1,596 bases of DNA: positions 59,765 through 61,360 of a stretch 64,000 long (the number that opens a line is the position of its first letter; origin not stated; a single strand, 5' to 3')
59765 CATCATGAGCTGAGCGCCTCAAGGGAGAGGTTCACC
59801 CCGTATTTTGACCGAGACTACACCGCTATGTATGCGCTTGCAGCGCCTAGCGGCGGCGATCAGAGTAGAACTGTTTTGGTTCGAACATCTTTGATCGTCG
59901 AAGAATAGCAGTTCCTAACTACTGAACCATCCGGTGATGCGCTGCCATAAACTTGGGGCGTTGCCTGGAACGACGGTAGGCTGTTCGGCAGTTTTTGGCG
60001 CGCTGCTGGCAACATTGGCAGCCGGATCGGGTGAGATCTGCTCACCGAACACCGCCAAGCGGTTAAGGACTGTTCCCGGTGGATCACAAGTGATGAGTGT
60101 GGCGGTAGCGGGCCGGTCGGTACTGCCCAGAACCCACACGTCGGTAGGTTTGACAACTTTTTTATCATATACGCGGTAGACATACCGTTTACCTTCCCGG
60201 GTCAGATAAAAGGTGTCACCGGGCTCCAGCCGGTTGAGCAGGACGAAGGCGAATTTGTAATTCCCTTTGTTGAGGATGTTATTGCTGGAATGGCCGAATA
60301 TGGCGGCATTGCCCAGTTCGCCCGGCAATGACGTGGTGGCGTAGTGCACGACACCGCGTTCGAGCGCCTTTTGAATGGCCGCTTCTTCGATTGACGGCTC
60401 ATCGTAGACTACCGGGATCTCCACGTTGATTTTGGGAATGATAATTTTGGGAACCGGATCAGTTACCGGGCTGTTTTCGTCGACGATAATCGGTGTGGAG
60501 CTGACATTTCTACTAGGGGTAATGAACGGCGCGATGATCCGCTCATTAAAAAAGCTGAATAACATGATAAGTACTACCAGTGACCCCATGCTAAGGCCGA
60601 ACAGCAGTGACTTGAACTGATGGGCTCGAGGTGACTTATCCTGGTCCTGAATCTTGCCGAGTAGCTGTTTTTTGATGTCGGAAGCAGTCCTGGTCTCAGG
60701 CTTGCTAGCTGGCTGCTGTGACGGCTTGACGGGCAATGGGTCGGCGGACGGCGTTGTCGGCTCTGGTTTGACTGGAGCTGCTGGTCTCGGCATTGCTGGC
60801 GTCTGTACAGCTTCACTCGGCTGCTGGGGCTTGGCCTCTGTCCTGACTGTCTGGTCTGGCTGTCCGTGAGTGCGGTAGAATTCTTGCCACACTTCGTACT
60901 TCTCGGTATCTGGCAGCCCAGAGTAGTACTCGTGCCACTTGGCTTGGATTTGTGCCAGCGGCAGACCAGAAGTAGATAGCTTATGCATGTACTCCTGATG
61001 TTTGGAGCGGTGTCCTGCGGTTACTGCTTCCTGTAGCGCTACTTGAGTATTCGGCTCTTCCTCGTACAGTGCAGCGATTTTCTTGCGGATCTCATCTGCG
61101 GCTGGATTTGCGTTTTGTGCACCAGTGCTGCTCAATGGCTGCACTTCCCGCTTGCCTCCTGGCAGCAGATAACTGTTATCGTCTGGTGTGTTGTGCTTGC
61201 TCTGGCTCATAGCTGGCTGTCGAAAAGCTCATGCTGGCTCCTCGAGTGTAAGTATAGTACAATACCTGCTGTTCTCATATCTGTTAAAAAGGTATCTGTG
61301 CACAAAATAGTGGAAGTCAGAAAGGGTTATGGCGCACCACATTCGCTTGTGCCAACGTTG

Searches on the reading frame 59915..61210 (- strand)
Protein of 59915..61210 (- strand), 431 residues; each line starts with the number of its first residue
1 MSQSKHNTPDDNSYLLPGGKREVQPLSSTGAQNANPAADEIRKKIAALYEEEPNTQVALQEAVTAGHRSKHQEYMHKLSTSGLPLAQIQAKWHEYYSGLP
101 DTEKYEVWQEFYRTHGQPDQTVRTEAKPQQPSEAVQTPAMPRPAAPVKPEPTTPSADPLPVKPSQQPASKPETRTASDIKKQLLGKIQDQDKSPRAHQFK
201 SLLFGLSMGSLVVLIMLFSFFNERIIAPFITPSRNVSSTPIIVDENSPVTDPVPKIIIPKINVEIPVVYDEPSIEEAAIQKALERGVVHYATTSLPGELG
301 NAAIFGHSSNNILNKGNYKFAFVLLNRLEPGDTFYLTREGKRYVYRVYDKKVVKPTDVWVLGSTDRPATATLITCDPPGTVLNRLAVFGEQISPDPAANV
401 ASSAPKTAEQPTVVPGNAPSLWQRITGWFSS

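Call 59: search_protein_families(library=ncbifam, proteins=[window:59915-61210:-], max_evalue=0.00001)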
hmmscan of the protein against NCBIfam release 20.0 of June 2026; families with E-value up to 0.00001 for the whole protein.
window:59915-61210:- (431 aa): 7 families
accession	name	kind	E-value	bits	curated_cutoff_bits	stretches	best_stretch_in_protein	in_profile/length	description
NF033745.1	class_C_sortase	subfamily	2.1e-19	70.2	160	1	253-390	93-219/220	class C sortase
TIGR01076.1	sortase_fam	subfamily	3.2e-18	65.9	39.35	1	256-393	3-129/136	sortase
NF033747.1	class_E_sortase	subfamily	5.4e-16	59.1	160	1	271-391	84-205/211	class E sortase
NF033746.1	class_D_sortase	subfamily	1.3e-11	44.4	165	1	254-377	11-116/135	class D sortase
NF058671.1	sortase_SrtD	exception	2.9e-11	43.4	140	1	256-377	67-170/187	class D sortase, LPxTATN-specific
NF033748.1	class_F_sortase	subfamily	1.5e-06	27.9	166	1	255-376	13-134/155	class F sortase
TIGR03784.1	marine_sortase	equivalog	4.1e-06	26.5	158.25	0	296-377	78-158/174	class GN sortase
